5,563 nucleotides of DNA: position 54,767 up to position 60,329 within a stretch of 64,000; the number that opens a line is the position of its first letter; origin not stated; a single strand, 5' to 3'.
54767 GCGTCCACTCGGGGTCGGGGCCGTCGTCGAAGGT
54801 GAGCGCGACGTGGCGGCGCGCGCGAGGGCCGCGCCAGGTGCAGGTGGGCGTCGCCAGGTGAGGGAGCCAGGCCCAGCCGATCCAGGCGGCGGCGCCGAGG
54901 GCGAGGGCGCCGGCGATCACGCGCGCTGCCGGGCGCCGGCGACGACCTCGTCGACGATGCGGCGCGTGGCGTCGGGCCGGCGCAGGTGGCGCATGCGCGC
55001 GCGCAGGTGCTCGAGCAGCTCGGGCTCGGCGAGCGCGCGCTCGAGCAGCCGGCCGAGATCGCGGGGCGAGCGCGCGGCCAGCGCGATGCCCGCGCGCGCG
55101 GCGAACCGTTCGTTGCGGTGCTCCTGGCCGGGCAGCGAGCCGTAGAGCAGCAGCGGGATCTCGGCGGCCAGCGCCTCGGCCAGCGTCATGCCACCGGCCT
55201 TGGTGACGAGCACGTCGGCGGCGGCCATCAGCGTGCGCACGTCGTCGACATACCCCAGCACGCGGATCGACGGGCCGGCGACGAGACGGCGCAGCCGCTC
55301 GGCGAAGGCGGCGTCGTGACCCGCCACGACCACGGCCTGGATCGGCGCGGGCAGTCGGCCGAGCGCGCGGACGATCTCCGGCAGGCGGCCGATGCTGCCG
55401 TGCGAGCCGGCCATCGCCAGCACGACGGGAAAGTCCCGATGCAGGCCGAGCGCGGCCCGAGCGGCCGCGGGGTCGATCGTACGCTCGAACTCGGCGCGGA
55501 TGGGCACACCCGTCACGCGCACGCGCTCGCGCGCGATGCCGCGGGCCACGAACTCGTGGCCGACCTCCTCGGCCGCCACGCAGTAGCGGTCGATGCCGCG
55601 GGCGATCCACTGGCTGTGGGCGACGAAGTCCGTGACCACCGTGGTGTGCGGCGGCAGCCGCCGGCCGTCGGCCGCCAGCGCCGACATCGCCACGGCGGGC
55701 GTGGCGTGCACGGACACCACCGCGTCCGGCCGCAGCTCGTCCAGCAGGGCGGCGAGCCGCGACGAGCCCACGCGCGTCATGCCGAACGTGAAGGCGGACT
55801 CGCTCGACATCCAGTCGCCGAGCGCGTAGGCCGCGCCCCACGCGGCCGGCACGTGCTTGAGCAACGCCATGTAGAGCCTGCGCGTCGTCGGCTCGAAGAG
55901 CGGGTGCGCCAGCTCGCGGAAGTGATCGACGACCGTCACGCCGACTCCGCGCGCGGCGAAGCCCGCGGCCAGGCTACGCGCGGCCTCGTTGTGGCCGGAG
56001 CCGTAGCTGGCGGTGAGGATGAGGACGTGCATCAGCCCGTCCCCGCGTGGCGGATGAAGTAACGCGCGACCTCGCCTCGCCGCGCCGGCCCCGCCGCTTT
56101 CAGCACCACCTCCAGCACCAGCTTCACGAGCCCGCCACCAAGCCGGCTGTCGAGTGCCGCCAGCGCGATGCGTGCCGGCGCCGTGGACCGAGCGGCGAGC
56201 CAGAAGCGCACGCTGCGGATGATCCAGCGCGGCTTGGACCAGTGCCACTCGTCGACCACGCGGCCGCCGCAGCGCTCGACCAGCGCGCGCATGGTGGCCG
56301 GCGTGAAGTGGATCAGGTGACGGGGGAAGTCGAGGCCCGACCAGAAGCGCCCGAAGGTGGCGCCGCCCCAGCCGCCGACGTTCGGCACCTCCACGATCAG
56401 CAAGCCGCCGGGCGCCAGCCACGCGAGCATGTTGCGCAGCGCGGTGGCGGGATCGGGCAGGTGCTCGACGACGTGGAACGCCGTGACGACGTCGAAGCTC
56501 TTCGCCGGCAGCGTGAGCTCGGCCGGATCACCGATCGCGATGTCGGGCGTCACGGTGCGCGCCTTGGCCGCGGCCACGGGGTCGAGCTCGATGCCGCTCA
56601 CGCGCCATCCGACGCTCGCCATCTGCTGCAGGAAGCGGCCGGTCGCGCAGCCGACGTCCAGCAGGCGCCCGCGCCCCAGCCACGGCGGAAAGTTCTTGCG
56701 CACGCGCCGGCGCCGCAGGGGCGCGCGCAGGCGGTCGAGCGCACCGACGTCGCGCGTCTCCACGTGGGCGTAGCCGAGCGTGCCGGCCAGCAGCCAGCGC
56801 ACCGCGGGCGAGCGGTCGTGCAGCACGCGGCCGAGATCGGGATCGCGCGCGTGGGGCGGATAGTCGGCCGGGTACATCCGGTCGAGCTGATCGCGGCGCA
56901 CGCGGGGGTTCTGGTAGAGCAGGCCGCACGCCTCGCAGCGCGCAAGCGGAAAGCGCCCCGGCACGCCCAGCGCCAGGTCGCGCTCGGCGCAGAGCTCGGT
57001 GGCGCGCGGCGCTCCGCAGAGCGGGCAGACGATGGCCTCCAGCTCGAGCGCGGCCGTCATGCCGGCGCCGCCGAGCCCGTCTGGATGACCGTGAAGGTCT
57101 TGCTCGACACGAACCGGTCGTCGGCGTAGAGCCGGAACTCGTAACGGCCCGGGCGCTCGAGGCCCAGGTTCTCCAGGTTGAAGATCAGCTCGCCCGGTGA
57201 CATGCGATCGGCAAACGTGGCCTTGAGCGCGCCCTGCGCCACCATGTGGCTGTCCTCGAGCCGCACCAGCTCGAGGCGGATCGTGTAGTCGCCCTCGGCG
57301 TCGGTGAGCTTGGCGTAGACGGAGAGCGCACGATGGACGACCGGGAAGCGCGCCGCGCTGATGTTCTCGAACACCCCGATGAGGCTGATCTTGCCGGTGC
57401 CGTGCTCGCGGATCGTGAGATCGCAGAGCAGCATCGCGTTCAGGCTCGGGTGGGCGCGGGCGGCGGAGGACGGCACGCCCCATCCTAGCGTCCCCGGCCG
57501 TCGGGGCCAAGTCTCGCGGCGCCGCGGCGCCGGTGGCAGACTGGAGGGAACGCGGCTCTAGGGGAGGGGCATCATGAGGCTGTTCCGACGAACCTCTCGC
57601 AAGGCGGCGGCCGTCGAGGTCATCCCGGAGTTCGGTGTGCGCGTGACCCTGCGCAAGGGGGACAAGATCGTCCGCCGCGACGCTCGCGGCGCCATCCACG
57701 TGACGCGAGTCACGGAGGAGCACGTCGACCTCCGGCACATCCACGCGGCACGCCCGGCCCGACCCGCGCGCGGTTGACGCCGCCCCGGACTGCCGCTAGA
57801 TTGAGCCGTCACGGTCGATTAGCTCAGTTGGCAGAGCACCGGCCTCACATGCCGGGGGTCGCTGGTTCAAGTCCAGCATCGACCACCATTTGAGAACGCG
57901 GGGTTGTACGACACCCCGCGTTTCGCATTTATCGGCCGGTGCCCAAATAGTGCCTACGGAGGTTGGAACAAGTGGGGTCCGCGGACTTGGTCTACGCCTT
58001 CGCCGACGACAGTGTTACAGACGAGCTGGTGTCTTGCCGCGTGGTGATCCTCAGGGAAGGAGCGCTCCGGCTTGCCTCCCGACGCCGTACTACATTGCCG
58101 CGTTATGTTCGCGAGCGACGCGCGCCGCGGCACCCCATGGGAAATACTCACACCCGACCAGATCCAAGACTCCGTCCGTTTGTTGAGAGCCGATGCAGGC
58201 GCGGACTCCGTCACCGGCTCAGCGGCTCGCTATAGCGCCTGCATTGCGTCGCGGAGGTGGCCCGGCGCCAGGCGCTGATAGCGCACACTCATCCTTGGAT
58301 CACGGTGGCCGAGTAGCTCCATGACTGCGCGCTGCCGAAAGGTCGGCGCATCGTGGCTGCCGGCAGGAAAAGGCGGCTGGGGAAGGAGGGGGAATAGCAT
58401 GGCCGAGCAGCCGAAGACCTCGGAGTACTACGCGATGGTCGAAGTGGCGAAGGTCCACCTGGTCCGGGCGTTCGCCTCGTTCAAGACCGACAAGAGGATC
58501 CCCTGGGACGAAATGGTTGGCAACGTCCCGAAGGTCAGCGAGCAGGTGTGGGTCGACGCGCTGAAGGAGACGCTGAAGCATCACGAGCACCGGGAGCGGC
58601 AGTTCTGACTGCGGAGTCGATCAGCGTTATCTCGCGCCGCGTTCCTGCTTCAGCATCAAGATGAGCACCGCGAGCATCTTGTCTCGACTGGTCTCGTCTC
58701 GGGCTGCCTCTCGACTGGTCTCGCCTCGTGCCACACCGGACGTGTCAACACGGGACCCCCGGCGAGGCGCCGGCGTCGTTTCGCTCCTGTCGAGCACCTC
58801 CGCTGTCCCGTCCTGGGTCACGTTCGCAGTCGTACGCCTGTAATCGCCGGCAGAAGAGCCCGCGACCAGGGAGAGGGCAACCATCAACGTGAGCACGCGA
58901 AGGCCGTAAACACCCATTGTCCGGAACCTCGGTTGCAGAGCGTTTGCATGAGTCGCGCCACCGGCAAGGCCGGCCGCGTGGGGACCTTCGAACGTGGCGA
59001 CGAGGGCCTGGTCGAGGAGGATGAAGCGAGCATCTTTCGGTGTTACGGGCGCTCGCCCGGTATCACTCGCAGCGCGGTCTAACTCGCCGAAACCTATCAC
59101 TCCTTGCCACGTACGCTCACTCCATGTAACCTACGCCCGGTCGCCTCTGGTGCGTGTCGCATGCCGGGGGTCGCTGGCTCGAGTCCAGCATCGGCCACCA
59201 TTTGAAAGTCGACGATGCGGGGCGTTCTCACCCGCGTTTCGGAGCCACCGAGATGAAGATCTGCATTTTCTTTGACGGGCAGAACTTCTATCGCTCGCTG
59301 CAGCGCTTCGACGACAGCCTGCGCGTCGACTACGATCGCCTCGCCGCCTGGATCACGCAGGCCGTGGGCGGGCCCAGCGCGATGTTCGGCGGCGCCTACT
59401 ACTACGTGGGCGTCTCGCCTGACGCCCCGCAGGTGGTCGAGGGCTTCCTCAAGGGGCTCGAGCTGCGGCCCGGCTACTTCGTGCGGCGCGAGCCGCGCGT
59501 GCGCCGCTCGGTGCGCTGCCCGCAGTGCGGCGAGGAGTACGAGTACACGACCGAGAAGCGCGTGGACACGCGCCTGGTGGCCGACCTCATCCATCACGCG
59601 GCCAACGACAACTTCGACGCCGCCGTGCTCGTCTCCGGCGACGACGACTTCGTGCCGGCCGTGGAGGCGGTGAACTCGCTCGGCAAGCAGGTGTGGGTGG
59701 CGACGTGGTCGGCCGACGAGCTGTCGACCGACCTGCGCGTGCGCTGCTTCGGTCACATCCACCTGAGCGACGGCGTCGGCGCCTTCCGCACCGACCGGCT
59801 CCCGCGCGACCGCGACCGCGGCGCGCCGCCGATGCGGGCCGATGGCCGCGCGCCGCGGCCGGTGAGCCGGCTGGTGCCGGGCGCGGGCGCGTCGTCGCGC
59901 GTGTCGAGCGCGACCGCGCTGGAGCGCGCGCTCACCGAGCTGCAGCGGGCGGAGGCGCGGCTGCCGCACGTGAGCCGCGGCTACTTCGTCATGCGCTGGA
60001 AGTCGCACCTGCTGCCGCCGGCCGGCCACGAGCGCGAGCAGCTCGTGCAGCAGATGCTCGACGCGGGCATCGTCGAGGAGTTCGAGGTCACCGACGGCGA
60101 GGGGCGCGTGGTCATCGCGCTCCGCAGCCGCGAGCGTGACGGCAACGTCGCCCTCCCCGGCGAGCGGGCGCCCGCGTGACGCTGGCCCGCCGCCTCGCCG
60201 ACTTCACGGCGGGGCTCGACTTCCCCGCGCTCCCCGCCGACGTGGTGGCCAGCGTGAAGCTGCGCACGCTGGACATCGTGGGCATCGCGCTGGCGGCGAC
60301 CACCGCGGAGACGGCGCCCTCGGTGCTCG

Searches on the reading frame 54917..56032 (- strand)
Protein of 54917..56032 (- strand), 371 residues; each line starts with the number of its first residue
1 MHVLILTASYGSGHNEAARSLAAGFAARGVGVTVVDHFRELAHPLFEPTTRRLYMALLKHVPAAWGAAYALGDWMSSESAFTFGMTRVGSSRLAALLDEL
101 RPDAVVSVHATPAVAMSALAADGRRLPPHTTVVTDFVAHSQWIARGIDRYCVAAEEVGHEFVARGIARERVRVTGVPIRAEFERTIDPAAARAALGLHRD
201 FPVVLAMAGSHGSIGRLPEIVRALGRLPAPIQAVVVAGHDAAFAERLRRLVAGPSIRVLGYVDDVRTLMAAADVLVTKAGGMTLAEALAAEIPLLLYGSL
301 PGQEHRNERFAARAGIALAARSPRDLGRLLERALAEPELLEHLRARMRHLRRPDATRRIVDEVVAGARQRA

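Call 15: search_protein_families(library=pfam, proteins=[window:54917-56032:-], max_evalue=0.0001)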
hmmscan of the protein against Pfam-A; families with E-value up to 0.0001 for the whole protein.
window:54917-56032:- (371 aa): 5 families
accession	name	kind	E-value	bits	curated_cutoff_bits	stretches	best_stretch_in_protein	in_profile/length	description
PF06925.17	MGDG_synth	-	2.7e-28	99.6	25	1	14-178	1-169/169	Monogalactosyldiacylglycerol (MGDG) synthase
PF00534.26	Glycos_transf_1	-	1.3e-08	35.1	26.4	1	220-347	33-169/172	Glycosyl transferases group 1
PF13692.12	Glyco_trans_1_4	-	5.3e-07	30.4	27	1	233-332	35-138/142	Glycosyl transferases group 1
PF04101.22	Glyco_tran_28_C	-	8.3e-06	26.4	22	1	251-296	49-96/166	Glycosyltransferase family 28 C-terminal domain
PF02350.25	Epimerase_2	-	1e-05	25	30.6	0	150-361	126-344/347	UDP-N-acetylglucosamine 2-epimerase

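Call 21: search_protein_families(library=ncbifam, proteins=[window:54917-56032:-], max_evalue=0.00001)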
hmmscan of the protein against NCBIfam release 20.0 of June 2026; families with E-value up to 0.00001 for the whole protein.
window:54917-56032:- (371 aa): 4 families
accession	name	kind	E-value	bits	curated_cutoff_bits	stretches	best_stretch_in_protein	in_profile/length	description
NF010135.0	PRK13609.1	equivalog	1.2e-76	258.2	500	1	2-366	6-368/388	diglucosyl diacylglycerol synthase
NF010134.0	PRK13608.1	equivalog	3.3e-43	148.2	557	1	3-363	8-365/391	diglucosyl diacylglycerol synthase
TIGR01133.1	murG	equivalog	2e-12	46.8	250.25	1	96-361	89-351/353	undecaprenyldiphospho-muramoylpentapeptide beta-N-acetylglucosaminyltransferase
NF009102.0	PRK12446.1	equivalog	1.8e-06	27.1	339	1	160-297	145-278/352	undecaprenyldiphospho-muramoylpentapeptide beta-N-acetylglucosaminyltransferase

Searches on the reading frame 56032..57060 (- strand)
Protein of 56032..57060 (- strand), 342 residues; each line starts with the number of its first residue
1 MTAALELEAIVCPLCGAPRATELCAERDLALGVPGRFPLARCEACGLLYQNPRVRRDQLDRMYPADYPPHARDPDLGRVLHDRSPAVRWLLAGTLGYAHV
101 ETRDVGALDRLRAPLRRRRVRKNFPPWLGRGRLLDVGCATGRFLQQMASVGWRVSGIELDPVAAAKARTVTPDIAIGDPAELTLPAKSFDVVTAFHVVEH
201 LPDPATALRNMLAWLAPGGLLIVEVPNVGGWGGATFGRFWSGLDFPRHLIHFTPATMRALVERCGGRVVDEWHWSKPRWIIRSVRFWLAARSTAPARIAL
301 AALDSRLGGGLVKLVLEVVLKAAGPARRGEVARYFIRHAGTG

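Call 15: search_protein_families(library=pfam, proteins=[window:56032-57060:-], max_evalue=0.0001)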
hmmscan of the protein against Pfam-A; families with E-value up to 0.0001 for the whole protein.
window:56032-57060:- (342 aa): 5 families
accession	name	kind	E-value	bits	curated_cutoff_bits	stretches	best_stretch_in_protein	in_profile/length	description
PF13489.12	Methyltransf_23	-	1.4e-26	93.6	27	1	118-269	11-162/164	Methyltransferase domain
PF08241.18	Methyltransf_11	-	1.9e-19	70.5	21.2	1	134-223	1-95/95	Methyltransferase domain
PF08242.18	Methyltransf_12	-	5.6e-16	59.5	30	1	134-221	1-98/98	Methyltransferase domain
PF13649.12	Methyltransf_25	-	2.6e-14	54.1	27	1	134-219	2-97/97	Methyltransferase domain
PF13847.12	Methyltransf_31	-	4.3e-11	43.1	27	1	132-227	6-113/145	Methyltransferase domain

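Call 21: search_protein_families(library=ncbifam, proteins=[window:56032-57060:-], max_evalue=0.00001)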
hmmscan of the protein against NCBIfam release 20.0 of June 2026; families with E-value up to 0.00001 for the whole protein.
window:56032-57060:- (342 aa): 6 families
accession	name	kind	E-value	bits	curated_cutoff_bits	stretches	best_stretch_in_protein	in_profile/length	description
TIGR01983.1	UbiG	equivalog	1.2e-11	44.4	102.95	1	126-223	46-151/228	bifunctional 2-polyprenyl-6-hydroxyphenol methylase/3-demethylubiquinol 3-O-methyltransferase UbiG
NF045667.1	MTase_DVU1556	equivalog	3.2e-10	39.8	155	1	131-223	24-119/213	DVU_1556 family methyltransferase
NF043040.1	corrin_prot_MT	hypoth_equivalog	6.7e-08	32.2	180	1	130-223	42-147/216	corrinoid protein-associated methyltransferase CpaM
TIGR04345.1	ovoA_Cterm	equivalog_domain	8.7e-08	32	170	0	177-226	123-172/242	putative 4-mercaptohistidine N1-methyltransferase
NF041255.1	mycofact_MftM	equivalog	9.6e-08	31.7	200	1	131-205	141-221/289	mycofactocin oligosaccharide methyltransferase MftM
TIGR02072.1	BioC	equivalog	7.3e-06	25.9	184.95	0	132-223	37-132/244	malonyl-ACP O-methyltransferase BioC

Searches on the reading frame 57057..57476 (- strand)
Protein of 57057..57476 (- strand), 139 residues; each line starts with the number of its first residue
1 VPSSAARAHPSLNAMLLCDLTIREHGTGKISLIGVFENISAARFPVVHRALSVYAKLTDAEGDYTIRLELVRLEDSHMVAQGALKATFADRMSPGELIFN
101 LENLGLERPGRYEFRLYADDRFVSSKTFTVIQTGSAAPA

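Call 15: search_protein_families(library=pfam, proteins=[window:57057-57476:-], max_evalue=0.0001)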
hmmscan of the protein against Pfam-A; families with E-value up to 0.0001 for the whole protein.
window:57057-57476:- (139 aa): 1 family
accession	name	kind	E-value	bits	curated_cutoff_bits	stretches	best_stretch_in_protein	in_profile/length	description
PF22091.2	DUF6941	-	1.9e-21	77.2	27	1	14-130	2-124/125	Family of unknown function (DUF6941)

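Call 21: search_protein_families(library=ncbifam, proteins=[window:57057-57476:-], max_evalue=0.00001)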
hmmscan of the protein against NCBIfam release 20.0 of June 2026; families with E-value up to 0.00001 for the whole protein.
window:57057-57476:- (139 aa): 0 families

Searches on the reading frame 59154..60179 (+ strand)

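Call 15: search_protein_families(library=pfam, proteins=[window:59154-60179:+], max_evalue=0.0001)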
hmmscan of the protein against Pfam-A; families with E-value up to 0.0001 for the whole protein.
window:59154-60179:+ (341 aa): 1 family
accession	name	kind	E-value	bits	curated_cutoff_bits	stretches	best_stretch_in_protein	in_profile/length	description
PF01936.24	NYN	-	2.1e-17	64.4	24.2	1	35-198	1-138/145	NYN domain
